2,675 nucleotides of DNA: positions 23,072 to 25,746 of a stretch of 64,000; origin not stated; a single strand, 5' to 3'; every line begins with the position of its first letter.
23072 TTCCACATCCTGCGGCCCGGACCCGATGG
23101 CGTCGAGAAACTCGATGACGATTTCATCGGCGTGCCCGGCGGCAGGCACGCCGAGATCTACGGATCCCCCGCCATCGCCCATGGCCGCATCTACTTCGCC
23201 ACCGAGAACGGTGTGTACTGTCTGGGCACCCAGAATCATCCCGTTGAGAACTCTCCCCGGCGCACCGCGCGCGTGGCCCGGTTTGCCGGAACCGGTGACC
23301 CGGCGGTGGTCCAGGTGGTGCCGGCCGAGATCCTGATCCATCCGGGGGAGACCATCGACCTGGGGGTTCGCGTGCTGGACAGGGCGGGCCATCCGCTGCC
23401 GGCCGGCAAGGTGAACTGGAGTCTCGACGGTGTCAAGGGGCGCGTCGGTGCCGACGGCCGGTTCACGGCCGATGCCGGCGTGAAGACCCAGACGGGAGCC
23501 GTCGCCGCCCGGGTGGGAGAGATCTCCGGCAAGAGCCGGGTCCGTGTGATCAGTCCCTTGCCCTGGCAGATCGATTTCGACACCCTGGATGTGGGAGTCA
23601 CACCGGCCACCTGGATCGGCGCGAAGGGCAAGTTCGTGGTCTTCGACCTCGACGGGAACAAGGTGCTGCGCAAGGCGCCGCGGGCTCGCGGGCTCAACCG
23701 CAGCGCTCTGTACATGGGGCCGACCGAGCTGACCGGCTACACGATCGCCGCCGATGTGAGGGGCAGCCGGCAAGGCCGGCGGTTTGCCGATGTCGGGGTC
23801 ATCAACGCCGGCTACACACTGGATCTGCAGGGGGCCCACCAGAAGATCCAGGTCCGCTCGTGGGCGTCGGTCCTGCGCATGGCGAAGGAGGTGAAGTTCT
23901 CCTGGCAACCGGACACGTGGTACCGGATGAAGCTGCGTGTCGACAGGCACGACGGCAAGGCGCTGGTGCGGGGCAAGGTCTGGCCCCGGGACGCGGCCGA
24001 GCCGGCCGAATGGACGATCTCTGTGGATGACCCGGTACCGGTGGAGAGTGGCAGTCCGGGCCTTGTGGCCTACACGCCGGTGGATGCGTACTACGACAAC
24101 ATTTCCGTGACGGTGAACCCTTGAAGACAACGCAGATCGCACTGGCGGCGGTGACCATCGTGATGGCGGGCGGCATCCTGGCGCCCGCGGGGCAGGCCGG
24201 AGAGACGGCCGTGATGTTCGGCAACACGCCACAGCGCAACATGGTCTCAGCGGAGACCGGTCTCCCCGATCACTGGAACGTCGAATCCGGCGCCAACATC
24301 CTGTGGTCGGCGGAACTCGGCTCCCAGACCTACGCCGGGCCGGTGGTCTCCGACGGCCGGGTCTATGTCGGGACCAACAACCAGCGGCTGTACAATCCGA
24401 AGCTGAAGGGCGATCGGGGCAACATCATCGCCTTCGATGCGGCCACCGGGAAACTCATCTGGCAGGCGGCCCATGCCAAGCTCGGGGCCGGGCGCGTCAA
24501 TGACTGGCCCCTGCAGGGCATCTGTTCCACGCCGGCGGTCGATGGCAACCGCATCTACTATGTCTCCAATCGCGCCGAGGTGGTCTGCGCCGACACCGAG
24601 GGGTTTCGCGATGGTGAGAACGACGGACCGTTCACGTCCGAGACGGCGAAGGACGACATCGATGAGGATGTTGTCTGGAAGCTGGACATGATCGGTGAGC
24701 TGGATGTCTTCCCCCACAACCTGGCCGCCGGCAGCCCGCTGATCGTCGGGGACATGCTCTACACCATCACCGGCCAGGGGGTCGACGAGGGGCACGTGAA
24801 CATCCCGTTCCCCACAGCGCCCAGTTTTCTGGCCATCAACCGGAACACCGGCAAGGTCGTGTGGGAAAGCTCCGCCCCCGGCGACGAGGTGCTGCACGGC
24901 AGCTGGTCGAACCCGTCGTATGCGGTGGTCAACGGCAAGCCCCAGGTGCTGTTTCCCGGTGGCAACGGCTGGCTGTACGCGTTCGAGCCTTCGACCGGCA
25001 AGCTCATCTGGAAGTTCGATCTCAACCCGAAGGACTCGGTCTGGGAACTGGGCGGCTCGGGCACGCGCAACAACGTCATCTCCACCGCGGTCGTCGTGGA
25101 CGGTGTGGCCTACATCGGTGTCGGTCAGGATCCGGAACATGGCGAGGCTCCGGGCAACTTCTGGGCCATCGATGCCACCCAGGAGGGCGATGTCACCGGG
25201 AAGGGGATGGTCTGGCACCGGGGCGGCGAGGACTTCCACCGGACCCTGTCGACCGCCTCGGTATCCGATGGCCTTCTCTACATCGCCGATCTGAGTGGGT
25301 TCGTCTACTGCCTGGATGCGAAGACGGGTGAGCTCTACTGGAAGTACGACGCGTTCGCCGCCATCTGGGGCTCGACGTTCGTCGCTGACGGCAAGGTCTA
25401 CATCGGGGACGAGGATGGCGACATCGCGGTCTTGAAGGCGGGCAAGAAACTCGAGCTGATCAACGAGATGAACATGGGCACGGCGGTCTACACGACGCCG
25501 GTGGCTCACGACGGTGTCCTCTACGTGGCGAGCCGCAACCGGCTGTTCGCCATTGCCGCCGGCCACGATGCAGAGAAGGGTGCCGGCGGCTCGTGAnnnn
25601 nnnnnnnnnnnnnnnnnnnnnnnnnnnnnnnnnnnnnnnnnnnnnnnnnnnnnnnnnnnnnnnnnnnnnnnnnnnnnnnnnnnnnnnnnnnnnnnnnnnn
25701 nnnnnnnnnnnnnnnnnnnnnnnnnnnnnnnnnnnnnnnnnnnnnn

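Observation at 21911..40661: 18.7-kb, 14-gene translationally coupled locus combining secreted PQQ-like propellers with a fatty-acyl reduction, tailoring and export pathway: candidate uncharacterised lipid / natural-product system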

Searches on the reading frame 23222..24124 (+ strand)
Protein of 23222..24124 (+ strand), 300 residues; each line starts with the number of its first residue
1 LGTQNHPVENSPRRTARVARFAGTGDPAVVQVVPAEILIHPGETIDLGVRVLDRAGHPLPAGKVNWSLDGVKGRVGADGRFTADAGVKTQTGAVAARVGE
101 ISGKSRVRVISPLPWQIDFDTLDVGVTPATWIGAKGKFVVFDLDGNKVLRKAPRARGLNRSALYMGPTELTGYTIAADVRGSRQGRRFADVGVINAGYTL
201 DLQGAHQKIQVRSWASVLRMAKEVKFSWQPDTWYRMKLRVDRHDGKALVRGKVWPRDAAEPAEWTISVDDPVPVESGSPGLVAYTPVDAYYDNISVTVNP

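Call 47: search_protein_families(library=pfam, proteins=[window:23222-24124:+], max_evalue=1)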
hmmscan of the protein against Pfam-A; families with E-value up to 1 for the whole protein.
window:23222-24124:+ (300 aa): 4 families
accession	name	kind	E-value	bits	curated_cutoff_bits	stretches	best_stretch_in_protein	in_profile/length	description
PF05688.17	BIg21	-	0.011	16.7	27.4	1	42-94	1-53/109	Bacterial Immunoglobulin-like 21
PF02369.22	Big_1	-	0.014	15.9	34.9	1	43-87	17-61/93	Bacterial Ig-like domain (group 1)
PF13609.12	Porin_4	-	0.05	13.8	27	1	43-206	58-204/310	Gram-negative porin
PF00775.27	Dioxygenase_C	-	0.13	12.1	27.3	1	40-119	25-100/182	Dioxygenase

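Call 62: search_solved_structures(query=A2, max_evalue=10, show_alignments=1)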
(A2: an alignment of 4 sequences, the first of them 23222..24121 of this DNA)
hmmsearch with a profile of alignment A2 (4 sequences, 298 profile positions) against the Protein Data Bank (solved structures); distinct sequences matched with E-value up to 10: 1.
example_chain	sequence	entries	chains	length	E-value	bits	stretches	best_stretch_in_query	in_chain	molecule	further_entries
9axt_Ab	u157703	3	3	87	0.55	12.3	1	38-71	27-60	Small ribosomal subunit protein eS21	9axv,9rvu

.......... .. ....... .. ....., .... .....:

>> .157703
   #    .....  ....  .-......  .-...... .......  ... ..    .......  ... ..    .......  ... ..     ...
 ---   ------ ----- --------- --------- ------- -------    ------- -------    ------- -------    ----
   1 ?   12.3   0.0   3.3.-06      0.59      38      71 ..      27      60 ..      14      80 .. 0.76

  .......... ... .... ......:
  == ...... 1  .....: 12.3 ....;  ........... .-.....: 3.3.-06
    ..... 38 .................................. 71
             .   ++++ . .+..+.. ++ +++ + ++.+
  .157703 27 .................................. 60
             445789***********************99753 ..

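Call 85: predict_structure(alignment_id=A4)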
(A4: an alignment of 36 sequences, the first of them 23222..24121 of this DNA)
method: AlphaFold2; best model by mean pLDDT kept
length: 300 residues; sequences in the alignment: 36
mean_pLDDT: 92.3   pTM: 0.84
mean pLDDT of the five models: 92.3, 92.2, 92.0, 91.8, 91.3
residues with pLDDT >= 90: 260; 70-90: 16; 50-70: 17; < 50: 7
segments of 3 or more residues with pLDDT < 50: none
pLDDT, mean of each block of 10 residues (from residue 1): 47 55 89 97 98 94 96 97 96 97 97 95 95 96 98 91 95 98 95 96 96 80 96 98 95 98 97 95 95 97
secondary structure, 60 per line:
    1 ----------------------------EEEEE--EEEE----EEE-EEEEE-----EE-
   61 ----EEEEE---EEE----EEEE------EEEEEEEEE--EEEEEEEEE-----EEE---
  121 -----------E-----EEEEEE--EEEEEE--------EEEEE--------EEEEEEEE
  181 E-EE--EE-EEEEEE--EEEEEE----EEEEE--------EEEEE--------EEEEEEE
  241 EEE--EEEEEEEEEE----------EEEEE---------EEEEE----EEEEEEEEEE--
elements in order: E29-33 E36-39 E44-46 E48-52 E65-69 E73-75 E80-83 E90-98 E101-109 E115-117 E138-143 E146-151 E160-164 E173-181 E190-195 E198-203 E208-212 E221-225 E234-243 E246-255 E266-270 E280-284 E289-298

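Call 87: fold_search(model_id=the predicted structure, library=pdb)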
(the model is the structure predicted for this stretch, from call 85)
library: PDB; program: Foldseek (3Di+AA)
matches with E <= 10: 1739; with E <= 0.001: 166
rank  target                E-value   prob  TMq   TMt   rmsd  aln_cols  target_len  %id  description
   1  7r3t_B                1.1e-06  1.00  0.24  0.37  17.0       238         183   13  Crystal structure of the Dimeric C-terminal Big_2-CBM56 domains from Paenibacillus illinoisensis (Bacillus circulans I (released 2023-02-22)
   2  7quz_AAA              1.1e-06  1.00  0.23  0.36  17.0       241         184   13  Crystal structure of the SeMet octameric C-terminal Big_2-CBM56 domains from Paenibacillus illinoisensis (Bacillus c (released 2023-02-01)
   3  7quz_DDD              1.2e-06  1.00  0.24  0.37  15.8       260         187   13  Crystal structure of the SeMet octameric C-terminal Big_2-CBM56 domains from Paenibacillus illinoisensis (Bacillus c (released 2023-02-01)
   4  4ccc_A                1.9e-06  1.00  0.50  0.25  14.6       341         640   12  STRUCTURE OF MOUSE GALACTOCEREBROSIDASE WITH 4NBDG: ENZYME-SUBSTRATE COMPLEX (released 2013-12-11)
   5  7oa7                  3.0e-06  1.00  0.38  0.33  12.3       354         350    9  PilC minor pilin of Streptococcus sanguinis 2908 type IV pili (released 2022-05-04)
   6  3zr5_A                4.4e-06  1.00  0.46  0.23  12.8       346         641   11  STRUCTURE OF GALACTOCEREBROSIDASE FROM MOUSE (released 2011-09-28)
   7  5nxb_A                4.8e-06  1.00  0.47  0.23  13.2       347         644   12  Mouse galactocerebrosidase in complex with saposin A (released 2017-05-24)
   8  7quz_BBB              6.9e-06  1.00  0.25  0.37  16.8       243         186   12  Crystal structure of the SeMet octameric C-terminal Big_2-CBM56 domains from Paenibacillus illinoisensis (Bacillus c (released 2023-02-01)
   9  7oa8                  1.6e-05  1.00  0.37  0.31  12.4       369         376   10  PilC minor pilin of Streptococcus sanguinis SK36 type IV pili (released 2022-05-04)
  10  1dhk_B                3.2e-05  1.00  0.41  0.59   5.2       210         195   11  STRUCTURE OF PORCINE PANCREATIC ALPHA-AMYLASE (released 1997-12-24)
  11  8a9y_E                3.4e-05  1.00  0.35  0.22  20.1       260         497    9  Substrate-free levan utilisation machinery (utilisome) (released 2023-06-07)
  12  8aa2_E                3.6e-05  1.00  0.35  0.22  19.9       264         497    9  Inactive levan utilisation machinery (utilisome) in the presence of levan fructo-oligosaccharides DP 15-25 (released 2023-06-07)
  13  9jsm_E                3.8e-05  1.00  0.28  0.20  17.2       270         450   10  Clostridium perfringens iota toxin pore Ib in prepore VI state (released 2025-05-14)
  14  5e7g_A                4.4e-05  1.00  0.27  0.19  18.2       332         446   12  Crystal structure of Bacova_02650 with xylogluco-oligosaccharide (released 2016-05-04)
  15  9vbx_A                4.7e-05  1.00  0.41  0.51   5.8       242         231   10  Lectin FRIL from Lablab purpureus complexed to Lewis X tetrasaccharide (released 2026-03-18)
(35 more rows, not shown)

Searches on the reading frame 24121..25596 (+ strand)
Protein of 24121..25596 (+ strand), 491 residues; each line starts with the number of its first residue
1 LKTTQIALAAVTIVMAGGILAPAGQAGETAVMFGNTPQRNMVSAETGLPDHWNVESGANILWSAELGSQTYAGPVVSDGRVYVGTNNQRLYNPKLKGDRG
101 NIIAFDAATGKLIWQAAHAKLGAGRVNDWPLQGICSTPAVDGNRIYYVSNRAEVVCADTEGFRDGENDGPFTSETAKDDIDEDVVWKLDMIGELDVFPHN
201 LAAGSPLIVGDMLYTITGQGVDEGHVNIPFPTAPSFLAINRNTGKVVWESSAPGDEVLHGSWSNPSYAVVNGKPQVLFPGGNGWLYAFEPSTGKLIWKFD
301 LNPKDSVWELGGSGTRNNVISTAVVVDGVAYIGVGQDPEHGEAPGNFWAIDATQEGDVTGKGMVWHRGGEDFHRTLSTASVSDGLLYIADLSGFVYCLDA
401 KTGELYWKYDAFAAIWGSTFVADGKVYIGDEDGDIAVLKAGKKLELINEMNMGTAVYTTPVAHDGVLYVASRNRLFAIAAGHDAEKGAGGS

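Call 3: search_protein_families(library=pfam, proteins=[window:24121-25596:+], max_evalue=0.01)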
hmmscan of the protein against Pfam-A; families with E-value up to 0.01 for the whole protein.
window:24121-25596:+ (491 aa): 4 families
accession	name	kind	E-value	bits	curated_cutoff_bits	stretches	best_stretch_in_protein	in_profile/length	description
PF13360.13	PQQ_2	-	8.2e-30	104.6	27.6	2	99-304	2-148/233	Outer membrane protein assembly factor BamB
PF13570.13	Beta-prop_ACSF4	-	5.4e-20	72.5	133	1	235-473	30-235/329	Beta-alanine-activating enzyme, beta-propeller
PF01011.28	PQQ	-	1.2e-12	47.8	26.7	1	20-115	127-205/595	Glucose/ethanol/alcohol dehydrogenase, beta-propeller domain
PF25292.1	Beta-prop_CGLA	-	0.0019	18.2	26.8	0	388-414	49-74/316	Lambda-carrageenase beta-propeller domain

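Call 5: search_protein_families(library=ncbifam, proteins=[window:24121-25596:+], max_evalue=0.001)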
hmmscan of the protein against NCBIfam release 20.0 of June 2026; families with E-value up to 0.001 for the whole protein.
window:24121-25596:+ (491 aa): 6 families
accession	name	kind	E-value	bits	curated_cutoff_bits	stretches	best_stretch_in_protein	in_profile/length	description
TIGR03300.1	assembly_YfgL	equivalog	3.1e-23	82.1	285.2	2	378-479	60-161/377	outer membrane protein assembly factor BamB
NF008351.0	PRK11138.1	equivalog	1.9e-16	59.5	423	2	370-478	57-175/394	outer membrane protein assembly factor BamB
NF053615.1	SerThrKinAfsKStmc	equivalog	3.6e-13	49.1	1300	1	376-489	698-806/809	protein serine/threonine kinase AfsK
TIGR04528.1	acido_non_PQQ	subfamily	7e-13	48.2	650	0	314-409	45-128/493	acido-empty-quinoprotein group A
TIGR03075.1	PQQ_enz_alc_DH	subfamily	1.4e-12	47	480.05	1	354-411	40-97/530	PQQ-dependent dehydrogenase, methanol/ethanol family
TIGR03074.1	PQQ_membr_DH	subfamily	3.7e-06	25.1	832.65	0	381-447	344-408/783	membrane-bound PQQ-dependent dehydrogenase, glucose/quinate/shikimate family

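Call 41: search_solved_structures(query=window:24121-25596:+, max_evalue=0.01)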
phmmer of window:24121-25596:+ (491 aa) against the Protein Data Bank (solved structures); distinct sequences matched with E-value up to 0.01: 40.
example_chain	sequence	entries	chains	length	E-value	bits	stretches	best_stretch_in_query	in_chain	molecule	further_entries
6tjg_A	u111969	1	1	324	7.2e-16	60.9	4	382-478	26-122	Cake8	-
6tjf_A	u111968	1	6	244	3.4e-13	52.1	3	381-478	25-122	Cake6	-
6tje_A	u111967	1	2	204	2.8e-10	42.5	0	62-92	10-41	Cake5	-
6zcv_A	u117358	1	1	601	7e-10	41.2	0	235-298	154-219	Quinoprotein ethanol dehydrogenase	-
1yiq_A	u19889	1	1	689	7.4e-10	41.1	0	357-411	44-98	Quinohemoprotein alcohol dehydrogenase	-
6zcw_A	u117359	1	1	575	3.3e-09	38.9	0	235-298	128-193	Quinoprotein ethanol dehydrogenase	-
1kv9_A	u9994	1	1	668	1.1e-08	37.2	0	234-296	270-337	TYPE II QUINOHEMOPROTEIN ALCOHOL DEHYDROGENASE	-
8orr_AAA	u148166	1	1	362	2.2e-08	36.3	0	378-470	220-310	Outer membrane protein assembly factor BamB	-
6tjd_A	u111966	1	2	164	2.2e-08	36.3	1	382-478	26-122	Cake4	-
2yh3_A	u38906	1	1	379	4.7e-08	35.1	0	378-470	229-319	LIPOPROTEIN YFGL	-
3q54_A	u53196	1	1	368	5.6e-08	34.9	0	378-470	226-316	Outer membrane assembly lipoprotein YfgL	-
5ayw_B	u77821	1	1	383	5.9e-08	34.8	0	378-470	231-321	Outer membrane protein assembly factor BamB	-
8spr_B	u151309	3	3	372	6.1e-08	34.8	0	378-470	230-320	Outer membrane protein assembly factor BamB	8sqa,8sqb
5ljo_B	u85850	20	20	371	6.4e-08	34.7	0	378-470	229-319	Outer membrane protein assembly factor BamB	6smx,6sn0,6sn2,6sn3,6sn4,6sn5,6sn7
7nri_B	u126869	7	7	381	6.7e-08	34.6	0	378-470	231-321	Outer membrane protein assembly factor BamB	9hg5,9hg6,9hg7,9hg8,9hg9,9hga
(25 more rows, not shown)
